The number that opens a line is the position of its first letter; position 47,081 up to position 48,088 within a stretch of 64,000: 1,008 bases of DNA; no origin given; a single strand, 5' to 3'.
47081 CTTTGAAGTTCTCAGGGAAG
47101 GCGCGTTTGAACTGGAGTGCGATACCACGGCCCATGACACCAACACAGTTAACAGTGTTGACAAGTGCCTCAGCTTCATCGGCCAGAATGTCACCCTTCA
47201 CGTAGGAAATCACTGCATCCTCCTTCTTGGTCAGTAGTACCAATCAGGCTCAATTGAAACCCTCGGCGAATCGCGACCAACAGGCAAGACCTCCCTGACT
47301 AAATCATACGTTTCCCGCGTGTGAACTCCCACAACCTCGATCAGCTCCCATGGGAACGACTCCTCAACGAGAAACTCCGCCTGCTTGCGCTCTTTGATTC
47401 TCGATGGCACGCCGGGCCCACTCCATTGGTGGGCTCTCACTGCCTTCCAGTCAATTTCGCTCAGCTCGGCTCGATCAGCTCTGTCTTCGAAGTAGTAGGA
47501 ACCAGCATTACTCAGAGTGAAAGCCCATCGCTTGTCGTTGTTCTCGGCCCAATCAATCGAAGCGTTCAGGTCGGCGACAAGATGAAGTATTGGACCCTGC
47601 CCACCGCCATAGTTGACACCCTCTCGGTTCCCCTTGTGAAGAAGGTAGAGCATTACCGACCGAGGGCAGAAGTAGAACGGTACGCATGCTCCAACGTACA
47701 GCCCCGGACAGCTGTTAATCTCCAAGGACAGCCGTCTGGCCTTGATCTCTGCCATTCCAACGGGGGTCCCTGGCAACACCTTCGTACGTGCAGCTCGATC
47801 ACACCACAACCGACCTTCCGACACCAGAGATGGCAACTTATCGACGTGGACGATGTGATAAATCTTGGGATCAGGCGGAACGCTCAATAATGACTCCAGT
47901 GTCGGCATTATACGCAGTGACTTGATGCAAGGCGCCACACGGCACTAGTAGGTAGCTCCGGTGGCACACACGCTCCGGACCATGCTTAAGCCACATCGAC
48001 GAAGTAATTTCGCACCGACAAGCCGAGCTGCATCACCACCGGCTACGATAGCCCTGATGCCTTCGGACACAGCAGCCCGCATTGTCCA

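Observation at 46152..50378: AEP primase-polymerase / SF2 helicase fusion divergently paired with darTG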

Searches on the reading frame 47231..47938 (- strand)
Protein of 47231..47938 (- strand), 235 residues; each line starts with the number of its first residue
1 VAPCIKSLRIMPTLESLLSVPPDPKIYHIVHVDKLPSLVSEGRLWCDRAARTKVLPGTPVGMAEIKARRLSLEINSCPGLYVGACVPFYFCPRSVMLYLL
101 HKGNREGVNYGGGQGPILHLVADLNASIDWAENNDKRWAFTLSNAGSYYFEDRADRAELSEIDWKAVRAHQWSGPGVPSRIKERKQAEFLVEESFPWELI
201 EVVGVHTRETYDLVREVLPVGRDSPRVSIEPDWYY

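Call 7: search_protein_families(library=pfam, proteins=[window:47231-47938:-], max_evalue=0.01)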
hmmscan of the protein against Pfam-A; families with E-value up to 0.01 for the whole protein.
window:47231-47938:- (235 aa): 1 family
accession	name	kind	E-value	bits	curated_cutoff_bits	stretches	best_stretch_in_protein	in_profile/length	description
PF14487.12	DarT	-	3.1e-58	197.3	22.5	1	27-235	1-201/201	ssDNA thymidine ADP-ribosyltransferase, DarT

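Call 8: search_protein_families(library=padloc, proteins=[window:47231-47938:-], max_evalue=0.01)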
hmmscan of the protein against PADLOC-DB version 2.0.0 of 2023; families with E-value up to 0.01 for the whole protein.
window:47231-47938:- (235 aa): 1 family
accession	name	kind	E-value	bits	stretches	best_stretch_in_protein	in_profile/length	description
PDLC02991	DarT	-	1.1e-64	215.9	1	20-235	6-196/196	-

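Call 9: search_protein_families(library=ncbifam, proteins=[window:47231-47938:-], max_evalue=0.01)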
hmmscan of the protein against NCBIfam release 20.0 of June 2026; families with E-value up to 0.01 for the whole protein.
window:47231-47938:- (235 aa): 1 family
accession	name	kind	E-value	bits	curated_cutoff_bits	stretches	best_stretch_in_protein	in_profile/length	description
NF048013.1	toxin_DarT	equivalog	3.3e-65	219.6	150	1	26-235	1-204/204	type II toxin-antitoxin system toxin DNA ADP-ribosyl transferase DarT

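Call 33: find_homologous_proteins(query=A2, max_evalue=0.001)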
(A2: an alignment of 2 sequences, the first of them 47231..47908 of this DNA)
Query A2 (2 sequences) (225 aa, profile of the alignment): 7795 proteins with E <= 0.001 among 8000 candidates; the best 120 are listed.
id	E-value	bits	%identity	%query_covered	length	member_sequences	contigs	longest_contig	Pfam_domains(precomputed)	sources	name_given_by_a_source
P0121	3.0e-104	366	-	-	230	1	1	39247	PF14487.13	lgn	-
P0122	5.9e-103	362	-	-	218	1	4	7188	PF14487.13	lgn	-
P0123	2.6e-102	359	-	-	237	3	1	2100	PF14487.13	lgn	-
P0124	1.1e-101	357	-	-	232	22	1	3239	PF14487.13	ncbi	-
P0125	3.0e-101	356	-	-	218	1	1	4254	PF14487.13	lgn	-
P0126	6.0e-100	352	-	-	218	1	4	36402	PF14487.13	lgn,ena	-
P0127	1.2e-98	347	-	-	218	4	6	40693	PF14487.13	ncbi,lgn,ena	-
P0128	1.8e-97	344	-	-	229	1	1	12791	PF14487.13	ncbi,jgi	jgi:hypothetical protein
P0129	4.3e-97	342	-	-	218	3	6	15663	PF14487.13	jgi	jgi:hypothetical protein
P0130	6.5e-97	342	-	-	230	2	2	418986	PF14487.13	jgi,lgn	jgi:hypothetical protein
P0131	9.1e-97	341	-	-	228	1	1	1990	PF14487.13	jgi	-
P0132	1.0e-96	341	-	-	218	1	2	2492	PF14487.13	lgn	-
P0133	7.1e-96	338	-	-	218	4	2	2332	PF14487.13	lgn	-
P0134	9.6e-96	338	-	-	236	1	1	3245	PF14487.13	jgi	jgi:ssDNA thymidine ADP-ribosyltransferase, DarT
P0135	1.2e-95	338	-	-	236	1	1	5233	PF14487.13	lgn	-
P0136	2.0e-95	337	-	-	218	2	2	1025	PF14487.13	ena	-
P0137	2.4e-95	337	-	-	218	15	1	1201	PF14487.13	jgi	jgi:hypothetical protein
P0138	7.7e-95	335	-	-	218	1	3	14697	PF14487.13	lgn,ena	-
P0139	2.3e-94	333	-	-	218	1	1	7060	PF14487.13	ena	-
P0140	2.8e-94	333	100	77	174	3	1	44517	PF14487.13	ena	-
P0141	4.2e-93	329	-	-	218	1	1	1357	PF14487.13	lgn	-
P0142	6.3e-93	329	-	-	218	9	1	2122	PF14487.13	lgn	-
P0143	1.2e-92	328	-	-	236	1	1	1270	PF14487.13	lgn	-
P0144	3.4e-92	326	-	-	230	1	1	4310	PF14487.13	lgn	-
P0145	7.5e-92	325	-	-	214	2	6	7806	PF14487.13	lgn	-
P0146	1.0e-90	321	-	-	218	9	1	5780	PF14487.13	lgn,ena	-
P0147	3.4e-90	320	-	-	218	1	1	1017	PF14487.13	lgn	-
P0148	5.0e-89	316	-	-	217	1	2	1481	PF14487.13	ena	-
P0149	1.6e-88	314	-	-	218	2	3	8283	PF14487.13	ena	-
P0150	1.8e-87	311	-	-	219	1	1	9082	PF14487.13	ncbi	-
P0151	1.9e-87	311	-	-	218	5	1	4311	PF14487.13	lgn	-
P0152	2.3e-87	310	-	-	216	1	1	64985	PF14487.13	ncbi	-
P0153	1.7e-86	308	-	-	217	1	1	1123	PF14487.13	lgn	-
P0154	2.5e-86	307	-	-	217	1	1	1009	PF14487.13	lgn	-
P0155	3.1e-85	304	-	-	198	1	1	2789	PF14487.13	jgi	-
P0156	4.0e-85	303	-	-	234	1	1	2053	PF14487.13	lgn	-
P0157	4.2e-85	303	-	-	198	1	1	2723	PF14487.13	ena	-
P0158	4.7e-85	303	-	-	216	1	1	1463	PF14487.13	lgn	-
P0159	1.2e-84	302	-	-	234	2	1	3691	PF14487.13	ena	-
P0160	1.4e-83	298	-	-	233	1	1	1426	PF14487.13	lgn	-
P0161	1.4e-83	298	-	-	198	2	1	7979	PF14487.13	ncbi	-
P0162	6.7e-82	293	-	-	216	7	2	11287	PF14487.13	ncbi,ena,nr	ncbi:MAG: DUF4433 domain-containing protein [Bdellovibrionales bacterium]|nr:DUF4433 domain-containi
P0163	1.7e-80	288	-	-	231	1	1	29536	PF14487.13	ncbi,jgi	jgi:hypothetical protein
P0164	1.5e-79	285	-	-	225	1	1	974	PF14487.13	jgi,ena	-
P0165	7.5e-79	283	-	-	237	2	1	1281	PF14487.13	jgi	-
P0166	1.2e-77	279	-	-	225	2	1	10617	PF14487.13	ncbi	-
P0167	2.1e-77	278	-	-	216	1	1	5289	PF14487.13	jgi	-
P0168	1.1e-75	272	-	-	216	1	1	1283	PF14487.13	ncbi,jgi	jgi:hypothetical protein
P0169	6.0e-75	270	-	-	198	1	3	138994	PF14487.13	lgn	-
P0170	1.8e-72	262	-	-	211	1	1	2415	PF14487.13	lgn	-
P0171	2.0e-72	262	-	-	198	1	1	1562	PF14487.13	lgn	-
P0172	2.0e-72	262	-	-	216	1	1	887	PF14487.13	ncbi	-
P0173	6.6e-72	260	61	96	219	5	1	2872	PF14487.13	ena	-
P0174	2.2e-71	258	58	94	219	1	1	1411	PF14487.13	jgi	-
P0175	4.2e-71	257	58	96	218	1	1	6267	PF14487.13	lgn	-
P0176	7.0e-71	256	56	96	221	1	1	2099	PF14487.13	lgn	-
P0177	2.5e-70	255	56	96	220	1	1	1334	PF14487.13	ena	-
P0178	3.3e-70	254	58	96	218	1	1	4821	PF14487.13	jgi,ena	-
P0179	3.8e-70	254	-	-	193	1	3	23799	PF14487.13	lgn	-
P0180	6.2e-70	253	58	97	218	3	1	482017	PF14487.13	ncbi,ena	-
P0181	9.5e-70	253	60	97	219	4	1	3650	PF14487.13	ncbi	ncbi:MAG: DUF4433 domain-containing protein [Cyanobacteria bacterium J06559_3]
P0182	9.8e-70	253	60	96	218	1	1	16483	PF14487.13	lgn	-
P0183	1.5e-69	252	61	97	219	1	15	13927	PF14487.13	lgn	-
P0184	2.4e-69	251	58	97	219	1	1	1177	PF14487.13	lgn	-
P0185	3.1e-69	251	59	96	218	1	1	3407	PF14487.13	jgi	jgi:hypothetical protein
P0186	3.8e-69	251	58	97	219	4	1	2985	PF14487.13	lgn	-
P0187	5.8e-69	250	60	96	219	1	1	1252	PF14487.13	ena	-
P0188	8.7e-69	250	56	97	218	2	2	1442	PF14487.13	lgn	-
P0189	9.0e-69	250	58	97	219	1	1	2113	PF14487.13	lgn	-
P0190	1.1e-68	249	57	97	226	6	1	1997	PF14487.13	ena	-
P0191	1.2e-68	249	58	97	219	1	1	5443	PF14487.13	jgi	jgi:hypothetical protein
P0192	1.3e-68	249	59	96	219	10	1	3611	PF14487.13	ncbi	ncbi:MAG: DUF4433 domain-containing protein [Xanthobacteraceae bacterium]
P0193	1.6e-68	249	56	96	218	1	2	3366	PF14487.13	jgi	jgi:hypothetical protein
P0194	1.8e-68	249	59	96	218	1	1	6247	PF14487.13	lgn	-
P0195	2.0e-68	248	59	97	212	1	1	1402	PF14487.13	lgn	-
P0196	2.1e-68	248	57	96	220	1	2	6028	PF14487.13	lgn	-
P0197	2.1e-68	248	58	97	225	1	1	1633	PF14487.13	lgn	-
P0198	2.2e-68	248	57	96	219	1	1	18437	PF14487.13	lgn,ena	-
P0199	2.3e-68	248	59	97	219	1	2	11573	PF14487.13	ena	-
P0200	2.6e-68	248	56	97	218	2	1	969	PF14487.13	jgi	jgi:hypothetical protein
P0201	2.7e-68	248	58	97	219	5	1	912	PF14487.13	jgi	-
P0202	2.9e-68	248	60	96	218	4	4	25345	PF14487.13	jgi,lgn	jgi:hypothetical protein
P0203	2.9e-68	248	-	-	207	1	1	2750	PF14487.13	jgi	jgi:hypothetical protein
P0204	3.5e-68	248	59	97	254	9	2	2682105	PF14487.13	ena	-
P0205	3.7e-68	248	58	97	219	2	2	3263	PF14487.13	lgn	-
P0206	4.0e-68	247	-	-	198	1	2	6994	PF14487.13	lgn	-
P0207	4.0e-68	247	55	97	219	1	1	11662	PF14487.13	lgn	-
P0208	4.3e-68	247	57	96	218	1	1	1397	PF14487.13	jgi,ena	-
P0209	4.7e-68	247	57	97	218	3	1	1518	PF14487.13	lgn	-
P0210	4.8e-68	247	58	97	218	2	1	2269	PF14487.13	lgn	-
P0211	5.0e-68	247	57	97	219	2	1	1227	PF14487.13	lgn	-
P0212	6.6e-68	247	54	97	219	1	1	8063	PF14487.13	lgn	-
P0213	6.8e-68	247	58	97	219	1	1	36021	PF14487.13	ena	-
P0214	7.0e-68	247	55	97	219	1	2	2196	PF14487.13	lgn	-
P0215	7.9e-68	247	58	97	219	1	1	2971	PF14487.13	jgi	-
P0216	8.2e-68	246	56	97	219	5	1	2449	PF14487.13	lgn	-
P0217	8.4e-68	246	56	97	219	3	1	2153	PF14487.13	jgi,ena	-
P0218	9.3e-68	246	58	97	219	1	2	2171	PF14487.13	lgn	-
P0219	9.7e-68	246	58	96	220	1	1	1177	PF14487.13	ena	-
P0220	1.0e-67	246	56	97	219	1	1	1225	PF14487.13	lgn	-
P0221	1.0e-67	246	59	96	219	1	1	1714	PF14487.13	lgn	-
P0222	1.2e-67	246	57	97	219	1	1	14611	PF14487.13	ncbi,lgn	-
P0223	1.4e-67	246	57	97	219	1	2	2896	PF14487.13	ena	-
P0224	1.4e-67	246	57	97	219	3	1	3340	PF14487.13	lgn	-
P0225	1.4e-67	246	57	97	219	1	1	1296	PF14487.13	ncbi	-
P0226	1.6e-67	246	58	97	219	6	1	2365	PF14487.13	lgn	-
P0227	1.6e-67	245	58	97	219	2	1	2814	PF14487.13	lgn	-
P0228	1.6e-67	245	58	97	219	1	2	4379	PF14487.13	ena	-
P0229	1.7e-67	245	58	96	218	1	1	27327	PF14487.13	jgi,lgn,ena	-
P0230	1.7e-67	245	58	94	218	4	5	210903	PF14487.13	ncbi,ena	-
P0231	1.8e-67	245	56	97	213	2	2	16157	PF14487.13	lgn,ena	-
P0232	2.1e-67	245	58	97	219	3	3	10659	PF14487.13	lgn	-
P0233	2.2e-67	245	58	97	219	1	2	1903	PF14487.13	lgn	-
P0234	2.3e-67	245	58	97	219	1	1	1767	PF14487.13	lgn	-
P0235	2.4e-67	245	59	97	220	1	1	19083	PF14487.13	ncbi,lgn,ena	-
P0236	2.5e-67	245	59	96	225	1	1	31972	PF14487.13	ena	-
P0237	2.5e-67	245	58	97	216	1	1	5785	PF14487.13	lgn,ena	-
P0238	2.5e-67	245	58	97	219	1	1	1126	PF14487.13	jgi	-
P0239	2.5e-67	245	57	97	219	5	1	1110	PF14487.13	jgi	jgi:hypothetical protein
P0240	2.7e-67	245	58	97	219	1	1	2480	PF14487.13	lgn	-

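Call 35: find_encoding_contigs(protein=P0127, flank=8000, max_places=6)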
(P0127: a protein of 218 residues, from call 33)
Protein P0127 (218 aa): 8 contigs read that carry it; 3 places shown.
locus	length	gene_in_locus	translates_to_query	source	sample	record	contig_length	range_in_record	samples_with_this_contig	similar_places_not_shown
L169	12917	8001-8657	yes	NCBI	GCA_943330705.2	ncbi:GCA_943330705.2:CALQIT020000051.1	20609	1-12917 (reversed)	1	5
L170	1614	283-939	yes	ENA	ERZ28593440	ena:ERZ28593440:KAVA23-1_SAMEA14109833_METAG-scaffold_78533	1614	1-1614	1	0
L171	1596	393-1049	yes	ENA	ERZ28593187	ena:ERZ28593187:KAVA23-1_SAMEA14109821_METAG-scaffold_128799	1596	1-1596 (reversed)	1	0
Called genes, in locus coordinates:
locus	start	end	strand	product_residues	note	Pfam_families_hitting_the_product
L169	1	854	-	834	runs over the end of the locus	PF04313:HSDR_N (faint), PF13872:AAA_34 (faint), PF00270:DEAD, PF04851:ResIII, PF18766:SWI2_SNF2, PF00271:Helicase_C (weak), PF08463:EcoEI_R_C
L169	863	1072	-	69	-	-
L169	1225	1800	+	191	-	PF00239:Resolvase, PF02796:HTH_7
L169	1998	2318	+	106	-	PF13443:HTH_26 (weak), PF01381:HTH_3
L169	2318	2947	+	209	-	-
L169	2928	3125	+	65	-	-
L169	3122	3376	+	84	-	-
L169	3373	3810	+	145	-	-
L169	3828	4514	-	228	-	-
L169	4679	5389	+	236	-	-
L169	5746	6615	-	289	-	PF24125:Cds6_C (weak)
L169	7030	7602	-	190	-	PF22548:AEP-TOTE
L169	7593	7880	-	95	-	PF13744:HTH_37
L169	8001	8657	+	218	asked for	PF14487:DarT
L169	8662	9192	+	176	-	PF01661:Macro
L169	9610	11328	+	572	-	PF14449:PT-TG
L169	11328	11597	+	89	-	-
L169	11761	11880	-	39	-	-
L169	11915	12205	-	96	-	PF03466:LysR_substrate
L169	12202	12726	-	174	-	PF00126:HTH_1, PF03466:LysR_substrate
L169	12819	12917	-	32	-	?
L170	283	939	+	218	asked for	PF14487:DarT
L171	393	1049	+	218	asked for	PF14487:DarT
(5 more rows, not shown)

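Call 36: find_encoding_contigs(protein=P0121, flank=8000, max_places=4)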
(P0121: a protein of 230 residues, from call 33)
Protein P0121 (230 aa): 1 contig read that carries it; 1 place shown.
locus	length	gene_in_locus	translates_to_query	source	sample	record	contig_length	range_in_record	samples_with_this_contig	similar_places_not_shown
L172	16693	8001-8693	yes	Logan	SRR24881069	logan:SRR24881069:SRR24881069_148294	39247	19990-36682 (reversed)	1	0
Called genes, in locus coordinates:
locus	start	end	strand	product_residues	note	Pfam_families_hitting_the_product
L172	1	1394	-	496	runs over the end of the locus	PF00999:Na_H_Exchanger, PF02080:TrkA_C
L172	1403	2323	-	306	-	PF00582:Usp (weak)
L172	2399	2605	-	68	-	PF13518:HTH_28 (weak), PF13936:HTH_38 (faint), PF06056:Terminase_5 (faint), PF12728:HTH_17, PF13384:HTH_23 (weak)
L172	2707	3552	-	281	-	PF08843:AbiEii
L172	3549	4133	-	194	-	PF13338:AbiEi_4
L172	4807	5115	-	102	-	-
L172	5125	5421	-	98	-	PF05015:HigB-like_toxin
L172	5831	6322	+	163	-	PF13302:Acetyltransf_3 (weak), PF00583:Acetyltransf_1, PF13420:Acetyltransf_4 (weak), PF13673:Acetyltransf_10 (weak), PF13508:Acetyltransf_7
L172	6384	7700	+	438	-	PF01266:DAO (faint), PF07992:Pyr_redox_2, PF13450:NAD_binding_8 (weak), PF13454:NAD_binding_9 (faint), PF00070:Pyr_redox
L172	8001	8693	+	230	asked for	PF14487:DarT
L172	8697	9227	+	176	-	PF01661:Macro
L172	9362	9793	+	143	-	PF08818:DUF1801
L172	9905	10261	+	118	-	PF07237:DUF1428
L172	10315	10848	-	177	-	-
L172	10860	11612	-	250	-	PF01292:Ni_hydr_CYTB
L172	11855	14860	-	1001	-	PF00583:Acetyltransf_1, PF13508:Acetyltransf_7 (faint), PF00311:PEPcase, PF14010:PEPcase_2 (weak)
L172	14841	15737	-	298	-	PF00795:CN_hydrolase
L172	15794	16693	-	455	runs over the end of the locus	PF01554:MatE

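Call 37: find_encoding_contigs(protein=P0230, flank=8000, max_places=6)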
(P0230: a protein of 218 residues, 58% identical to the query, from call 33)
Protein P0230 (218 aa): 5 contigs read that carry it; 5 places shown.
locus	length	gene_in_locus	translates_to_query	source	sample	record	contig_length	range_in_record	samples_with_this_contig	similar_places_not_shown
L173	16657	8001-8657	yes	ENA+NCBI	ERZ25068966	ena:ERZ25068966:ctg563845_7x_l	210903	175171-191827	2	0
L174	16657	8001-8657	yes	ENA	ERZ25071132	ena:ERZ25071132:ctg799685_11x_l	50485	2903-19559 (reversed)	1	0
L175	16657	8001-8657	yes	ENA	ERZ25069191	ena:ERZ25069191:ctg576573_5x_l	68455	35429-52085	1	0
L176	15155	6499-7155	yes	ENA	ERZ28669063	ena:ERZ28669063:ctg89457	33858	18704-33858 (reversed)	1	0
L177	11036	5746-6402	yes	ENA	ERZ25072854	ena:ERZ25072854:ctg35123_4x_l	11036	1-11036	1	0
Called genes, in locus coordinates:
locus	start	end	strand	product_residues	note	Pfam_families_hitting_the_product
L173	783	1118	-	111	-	-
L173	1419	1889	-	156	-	PF03389:MobA_MobL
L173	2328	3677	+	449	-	PF13701:DDE_Tnp_1_4, PF01609:DDE_Tnp_1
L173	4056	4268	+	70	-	PF12728:HTH_17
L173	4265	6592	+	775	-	PF12161:HsdM_N, PF02384:N6_Mtase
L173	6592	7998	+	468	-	PF01420:Methylase_S (weak)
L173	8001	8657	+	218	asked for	PF14487:DarT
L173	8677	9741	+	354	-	PF01661:Macro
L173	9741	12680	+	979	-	PF04313:HSDR_N, PF00270:DEAD (weak), PF04851:ResIII, PF18766:SWI2_SNF2, PF22679:T1R_D3-like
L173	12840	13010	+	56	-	-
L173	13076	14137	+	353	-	PF13551:HTH_29, PF13565:HTH_32, PF13592:HTH_33, PF13358:DDE_3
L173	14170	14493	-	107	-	-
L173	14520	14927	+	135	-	PF01527:HTH_Tnp_1 (weak)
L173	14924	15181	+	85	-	PF05717:TnpB_IS66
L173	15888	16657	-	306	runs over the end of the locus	PF06527:TniQ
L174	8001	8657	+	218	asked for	PF14487:DarT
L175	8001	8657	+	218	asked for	PF14487:DarT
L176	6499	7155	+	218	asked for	PF14487:DarT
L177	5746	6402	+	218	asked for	PF14487:DarT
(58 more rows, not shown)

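Call 56: find_encoding_contigs(protein=P0183, flank=7000, max_places=5)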
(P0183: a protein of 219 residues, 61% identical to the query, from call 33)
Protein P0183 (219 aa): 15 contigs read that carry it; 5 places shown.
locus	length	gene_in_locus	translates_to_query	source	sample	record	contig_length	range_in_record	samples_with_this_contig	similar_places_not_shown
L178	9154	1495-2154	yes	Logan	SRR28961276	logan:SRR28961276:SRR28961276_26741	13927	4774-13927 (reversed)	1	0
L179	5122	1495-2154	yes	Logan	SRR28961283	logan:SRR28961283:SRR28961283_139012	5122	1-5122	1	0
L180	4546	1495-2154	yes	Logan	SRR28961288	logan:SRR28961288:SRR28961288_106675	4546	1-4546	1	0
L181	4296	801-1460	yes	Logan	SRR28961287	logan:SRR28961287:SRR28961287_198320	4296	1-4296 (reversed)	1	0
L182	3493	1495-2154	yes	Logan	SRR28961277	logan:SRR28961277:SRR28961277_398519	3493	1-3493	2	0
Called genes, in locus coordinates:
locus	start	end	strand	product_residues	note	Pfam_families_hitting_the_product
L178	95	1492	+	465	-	-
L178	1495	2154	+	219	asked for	PF14487:DarT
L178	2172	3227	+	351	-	PF01661:Macro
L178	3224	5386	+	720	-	PF04851:ResIII, PF18766:SWI2_SNF2, PF00270:DEAD, PF22679:T1R_D3-like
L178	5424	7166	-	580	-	PF09430:EMC7_beta-sandw (faint), PF13620:CarboxypepD_reg, PF13715:CarbopepD_reg_2 (weak), PF17210:SdrD_B (faint), PF17802:SpaA (faint), PF22904:NOMO1-like_2nd (faint), PF23193:NOMO_3rd (faint), PF13620:CarboxypepD_reg, +1 more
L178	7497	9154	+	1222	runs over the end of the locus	-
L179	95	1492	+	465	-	-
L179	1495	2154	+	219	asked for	PF14487:DarT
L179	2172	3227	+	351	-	PF01661:Macro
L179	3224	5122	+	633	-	?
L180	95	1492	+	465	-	-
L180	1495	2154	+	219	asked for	PF14487:DarT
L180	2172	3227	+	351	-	PF01661:Macro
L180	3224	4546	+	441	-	?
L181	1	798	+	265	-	?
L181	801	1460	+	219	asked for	PF14487:DarT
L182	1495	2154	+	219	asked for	PF14487:DarT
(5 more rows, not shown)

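Call 57: find_encoding_contigs(protein=P0202, flank=7000, max_places=4)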
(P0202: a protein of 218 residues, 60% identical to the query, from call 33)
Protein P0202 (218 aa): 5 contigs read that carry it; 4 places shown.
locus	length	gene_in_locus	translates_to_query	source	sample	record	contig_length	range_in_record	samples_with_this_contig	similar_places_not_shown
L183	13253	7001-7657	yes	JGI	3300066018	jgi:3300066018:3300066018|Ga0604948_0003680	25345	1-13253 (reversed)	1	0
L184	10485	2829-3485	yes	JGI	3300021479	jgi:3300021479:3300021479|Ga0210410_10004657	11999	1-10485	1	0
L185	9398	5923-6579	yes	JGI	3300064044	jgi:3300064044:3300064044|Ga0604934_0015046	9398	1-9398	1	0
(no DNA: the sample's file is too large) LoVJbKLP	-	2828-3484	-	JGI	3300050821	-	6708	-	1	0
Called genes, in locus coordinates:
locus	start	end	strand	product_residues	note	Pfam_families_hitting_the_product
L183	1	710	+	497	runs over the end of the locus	PF18862:ApeA_NTD1, PF18739:HEPN_Apea (faint)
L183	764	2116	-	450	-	-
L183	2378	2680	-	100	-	-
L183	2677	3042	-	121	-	-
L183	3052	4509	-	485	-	-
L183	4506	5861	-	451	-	PF14280:DUF4365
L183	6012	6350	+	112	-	PF13560:HTH_31, PF12844:HTH_19, PF13443:HTH_26 (weak), PF01381:HTH_3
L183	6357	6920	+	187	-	PF06114:Peptidase_M78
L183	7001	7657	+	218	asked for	PF14487:DarT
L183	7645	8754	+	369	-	PF01661:Macro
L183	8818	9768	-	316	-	-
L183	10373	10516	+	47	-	PF12651:RHH_3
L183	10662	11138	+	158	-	PF08308:PEGA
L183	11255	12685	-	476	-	PF00324:AA_permease, PF13520:AA_permease_2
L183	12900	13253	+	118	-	?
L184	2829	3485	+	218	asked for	PF14487:DarT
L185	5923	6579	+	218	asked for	PF14487:DarT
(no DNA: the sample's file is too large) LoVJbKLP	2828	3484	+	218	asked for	PF14487:DarT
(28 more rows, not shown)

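Call 84: find_encoding_contigs(protein=P0204, flank=7000, max_places=3)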
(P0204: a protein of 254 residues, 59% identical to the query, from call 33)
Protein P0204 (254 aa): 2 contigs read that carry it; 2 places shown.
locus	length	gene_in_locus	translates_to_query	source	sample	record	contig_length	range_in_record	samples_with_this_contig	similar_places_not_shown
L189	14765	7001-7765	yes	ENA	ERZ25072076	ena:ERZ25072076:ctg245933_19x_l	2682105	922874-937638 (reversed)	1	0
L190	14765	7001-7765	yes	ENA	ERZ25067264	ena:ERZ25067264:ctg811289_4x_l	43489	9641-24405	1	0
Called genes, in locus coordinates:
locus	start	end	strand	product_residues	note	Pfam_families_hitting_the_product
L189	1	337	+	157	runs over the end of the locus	PF13565:HTH_32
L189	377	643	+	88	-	-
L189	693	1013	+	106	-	PF13358:DDE_3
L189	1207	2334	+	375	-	-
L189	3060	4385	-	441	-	PF13701:DDE_Tnp_1_4, PF01609:DDE_Tnp_1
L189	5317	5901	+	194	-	-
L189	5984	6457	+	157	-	PF18736:pEK499_p136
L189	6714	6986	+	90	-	-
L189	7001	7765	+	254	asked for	PF14487:DarT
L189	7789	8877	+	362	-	PF01661:Macro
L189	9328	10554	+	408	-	PF13005:zf-IS66 (weak), PF03050:DDE_Tnp_IS66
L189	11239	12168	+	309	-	PF01661:Macro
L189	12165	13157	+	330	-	PF14487:DarT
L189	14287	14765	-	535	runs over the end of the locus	-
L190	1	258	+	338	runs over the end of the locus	PF04313:HSDR_N (weak)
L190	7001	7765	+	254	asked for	PF14487:DarT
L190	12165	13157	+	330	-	PF14487:DarT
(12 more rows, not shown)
